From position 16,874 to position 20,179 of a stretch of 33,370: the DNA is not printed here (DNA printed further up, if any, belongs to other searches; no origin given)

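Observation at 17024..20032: PEP carboxylase homologue in which almost every family signature is altered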

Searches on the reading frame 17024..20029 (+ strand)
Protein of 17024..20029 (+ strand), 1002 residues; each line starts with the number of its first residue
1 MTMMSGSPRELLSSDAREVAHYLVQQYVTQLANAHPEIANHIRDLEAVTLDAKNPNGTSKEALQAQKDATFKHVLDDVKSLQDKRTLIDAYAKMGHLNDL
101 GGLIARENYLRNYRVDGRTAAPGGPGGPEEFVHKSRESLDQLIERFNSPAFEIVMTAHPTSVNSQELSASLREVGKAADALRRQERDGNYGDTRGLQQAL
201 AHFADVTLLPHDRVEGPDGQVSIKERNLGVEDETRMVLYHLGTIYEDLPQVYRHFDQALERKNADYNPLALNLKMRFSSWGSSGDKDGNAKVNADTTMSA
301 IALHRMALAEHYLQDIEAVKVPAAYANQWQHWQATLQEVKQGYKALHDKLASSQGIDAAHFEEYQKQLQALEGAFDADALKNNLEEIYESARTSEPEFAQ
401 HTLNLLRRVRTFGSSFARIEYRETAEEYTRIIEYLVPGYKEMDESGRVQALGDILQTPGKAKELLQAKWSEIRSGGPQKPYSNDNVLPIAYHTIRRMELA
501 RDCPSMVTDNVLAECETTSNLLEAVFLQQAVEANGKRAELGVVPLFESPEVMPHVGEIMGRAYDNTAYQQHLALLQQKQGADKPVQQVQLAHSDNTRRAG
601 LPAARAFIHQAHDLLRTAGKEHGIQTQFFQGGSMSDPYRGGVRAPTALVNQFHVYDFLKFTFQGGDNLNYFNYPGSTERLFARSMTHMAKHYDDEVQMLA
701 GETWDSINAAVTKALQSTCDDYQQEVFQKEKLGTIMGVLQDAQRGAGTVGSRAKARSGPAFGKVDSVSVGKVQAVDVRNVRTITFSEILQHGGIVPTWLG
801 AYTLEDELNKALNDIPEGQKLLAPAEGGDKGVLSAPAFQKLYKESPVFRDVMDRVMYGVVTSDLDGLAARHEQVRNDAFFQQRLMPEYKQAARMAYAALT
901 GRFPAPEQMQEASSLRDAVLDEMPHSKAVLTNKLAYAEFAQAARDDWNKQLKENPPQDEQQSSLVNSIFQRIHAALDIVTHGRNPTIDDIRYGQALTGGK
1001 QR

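Call 3: search_protein_families(library=pfam, proteins=[window:17024-20029:+], max_evalue=1)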
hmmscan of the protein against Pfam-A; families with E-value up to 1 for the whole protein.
window:17024-20029:+ (1002 aa): 7 families
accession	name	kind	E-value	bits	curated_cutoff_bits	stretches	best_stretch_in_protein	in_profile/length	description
PF00311.23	PEPcase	-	4.4e-48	164.3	22.4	1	59-730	35-708/919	Phosphoenolpyruvate carboxylase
PF14010.12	PEPcase_2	-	0.0014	17.6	25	1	530-728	164-336/493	Phosphoenolpyruvate carboxylase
PF03275.19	GLF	-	0.051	13.7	26.3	1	315-434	20-139/203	UDP-galactopyranose mutase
PF13972.11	TetR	-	0.057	13.6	25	1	250-315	71-138/144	Bacterial transcriptional repressor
PF13195.11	DUF4011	-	0.2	12.1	22.2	1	301-403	24-100/158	Protein of unknown function (DUF4011)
PF16113.10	ECH_2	-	0.44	10.4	27.2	1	298-412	157-263/335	Enoyl-CoA hydratase/isomerase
PF13758.11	Prefoldin_3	-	0.46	11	23.4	0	327-360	5-27/99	Prefoldin subunit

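Call 4: search_protein_families(library=ncbifam, proteins=[window:17024-20029:+], max_evalue=1)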
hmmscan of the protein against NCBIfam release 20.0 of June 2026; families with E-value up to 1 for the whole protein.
window:17024-20029:+ (1002 aa): 1 family
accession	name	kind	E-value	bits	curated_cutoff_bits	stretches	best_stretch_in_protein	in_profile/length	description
NF000584.1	PRK00009.1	equivalog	3.5e-45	154.5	815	1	134-665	110-632/898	phosphoenolpyruvate carboxylase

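Call 5: search_solved_structures(query=window:17024-20029:+, max_evalue=10, show_alignments=2)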
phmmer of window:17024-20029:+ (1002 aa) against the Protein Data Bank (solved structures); distinct sequences matched with E-value up to 10: 16.
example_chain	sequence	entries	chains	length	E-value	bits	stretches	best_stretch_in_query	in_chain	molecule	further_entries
1fiy_A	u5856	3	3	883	2.3e-14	55.6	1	140-651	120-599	PHOSPHOENOLPYRUVATE CARBOXYLASE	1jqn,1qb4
5fdn_A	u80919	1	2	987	7.1e-13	50.7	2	138-320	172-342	Phosphoenolpyruvate carboxylase 3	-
5vyj_A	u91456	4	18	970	2.4e-12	48.9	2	137-320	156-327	Phosphoenolpyruvate carboxylase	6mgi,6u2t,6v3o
4bxh_B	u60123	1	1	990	3.6e-12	48.3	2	130-322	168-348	C4 PHOSPHOENOLPYRUVATE CARBOXYLASE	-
3zge_A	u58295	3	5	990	3.7e-12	48.3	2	130-322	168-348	C4 PHOSPHOENOLPYRUVATE CARBOXYLASE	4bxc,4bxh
1jqo_A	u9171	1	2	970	6e-12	47.6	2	137-320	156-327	phosphoenolpyruvate carboxylase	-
8ojz_A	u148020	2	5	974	1.1e-11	46.8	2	136-320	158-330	Phosphoenolpyruvate carboxylase 1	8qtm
8qx1_A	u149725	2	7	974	1.4e-11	46.4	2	136-320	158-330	Phosphoenolpyruvate carboxylase 1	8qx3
8ojq_A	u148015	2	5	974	1.4e-11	46.4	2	136-320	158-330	Phosphoenolpyruvate carboxylase 1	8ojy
8oj9_A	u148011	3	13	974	1.4e-11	46.4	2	136-320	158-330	Phosphoenolpyruvate carboxylase 1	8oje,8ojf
8cj5_A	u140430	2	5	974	2.1e-11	45.8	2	136-320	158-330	Phosphoenolpyruvate carboxylase 1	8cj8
3zgb_A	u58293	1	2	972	2.1e-10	42.5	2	132-320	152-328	PHOSPHOENOLPYRUVATE CARBOXYLASE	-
9if7_66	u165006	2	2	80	0.5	11.5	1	352-379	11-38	Sm domain-containing protein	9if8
9m09_A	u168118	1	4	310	0.88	10.6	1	672-756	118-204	TqaM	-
9m0a_B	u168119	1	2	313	0.93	10.6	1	673-756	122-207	TqaM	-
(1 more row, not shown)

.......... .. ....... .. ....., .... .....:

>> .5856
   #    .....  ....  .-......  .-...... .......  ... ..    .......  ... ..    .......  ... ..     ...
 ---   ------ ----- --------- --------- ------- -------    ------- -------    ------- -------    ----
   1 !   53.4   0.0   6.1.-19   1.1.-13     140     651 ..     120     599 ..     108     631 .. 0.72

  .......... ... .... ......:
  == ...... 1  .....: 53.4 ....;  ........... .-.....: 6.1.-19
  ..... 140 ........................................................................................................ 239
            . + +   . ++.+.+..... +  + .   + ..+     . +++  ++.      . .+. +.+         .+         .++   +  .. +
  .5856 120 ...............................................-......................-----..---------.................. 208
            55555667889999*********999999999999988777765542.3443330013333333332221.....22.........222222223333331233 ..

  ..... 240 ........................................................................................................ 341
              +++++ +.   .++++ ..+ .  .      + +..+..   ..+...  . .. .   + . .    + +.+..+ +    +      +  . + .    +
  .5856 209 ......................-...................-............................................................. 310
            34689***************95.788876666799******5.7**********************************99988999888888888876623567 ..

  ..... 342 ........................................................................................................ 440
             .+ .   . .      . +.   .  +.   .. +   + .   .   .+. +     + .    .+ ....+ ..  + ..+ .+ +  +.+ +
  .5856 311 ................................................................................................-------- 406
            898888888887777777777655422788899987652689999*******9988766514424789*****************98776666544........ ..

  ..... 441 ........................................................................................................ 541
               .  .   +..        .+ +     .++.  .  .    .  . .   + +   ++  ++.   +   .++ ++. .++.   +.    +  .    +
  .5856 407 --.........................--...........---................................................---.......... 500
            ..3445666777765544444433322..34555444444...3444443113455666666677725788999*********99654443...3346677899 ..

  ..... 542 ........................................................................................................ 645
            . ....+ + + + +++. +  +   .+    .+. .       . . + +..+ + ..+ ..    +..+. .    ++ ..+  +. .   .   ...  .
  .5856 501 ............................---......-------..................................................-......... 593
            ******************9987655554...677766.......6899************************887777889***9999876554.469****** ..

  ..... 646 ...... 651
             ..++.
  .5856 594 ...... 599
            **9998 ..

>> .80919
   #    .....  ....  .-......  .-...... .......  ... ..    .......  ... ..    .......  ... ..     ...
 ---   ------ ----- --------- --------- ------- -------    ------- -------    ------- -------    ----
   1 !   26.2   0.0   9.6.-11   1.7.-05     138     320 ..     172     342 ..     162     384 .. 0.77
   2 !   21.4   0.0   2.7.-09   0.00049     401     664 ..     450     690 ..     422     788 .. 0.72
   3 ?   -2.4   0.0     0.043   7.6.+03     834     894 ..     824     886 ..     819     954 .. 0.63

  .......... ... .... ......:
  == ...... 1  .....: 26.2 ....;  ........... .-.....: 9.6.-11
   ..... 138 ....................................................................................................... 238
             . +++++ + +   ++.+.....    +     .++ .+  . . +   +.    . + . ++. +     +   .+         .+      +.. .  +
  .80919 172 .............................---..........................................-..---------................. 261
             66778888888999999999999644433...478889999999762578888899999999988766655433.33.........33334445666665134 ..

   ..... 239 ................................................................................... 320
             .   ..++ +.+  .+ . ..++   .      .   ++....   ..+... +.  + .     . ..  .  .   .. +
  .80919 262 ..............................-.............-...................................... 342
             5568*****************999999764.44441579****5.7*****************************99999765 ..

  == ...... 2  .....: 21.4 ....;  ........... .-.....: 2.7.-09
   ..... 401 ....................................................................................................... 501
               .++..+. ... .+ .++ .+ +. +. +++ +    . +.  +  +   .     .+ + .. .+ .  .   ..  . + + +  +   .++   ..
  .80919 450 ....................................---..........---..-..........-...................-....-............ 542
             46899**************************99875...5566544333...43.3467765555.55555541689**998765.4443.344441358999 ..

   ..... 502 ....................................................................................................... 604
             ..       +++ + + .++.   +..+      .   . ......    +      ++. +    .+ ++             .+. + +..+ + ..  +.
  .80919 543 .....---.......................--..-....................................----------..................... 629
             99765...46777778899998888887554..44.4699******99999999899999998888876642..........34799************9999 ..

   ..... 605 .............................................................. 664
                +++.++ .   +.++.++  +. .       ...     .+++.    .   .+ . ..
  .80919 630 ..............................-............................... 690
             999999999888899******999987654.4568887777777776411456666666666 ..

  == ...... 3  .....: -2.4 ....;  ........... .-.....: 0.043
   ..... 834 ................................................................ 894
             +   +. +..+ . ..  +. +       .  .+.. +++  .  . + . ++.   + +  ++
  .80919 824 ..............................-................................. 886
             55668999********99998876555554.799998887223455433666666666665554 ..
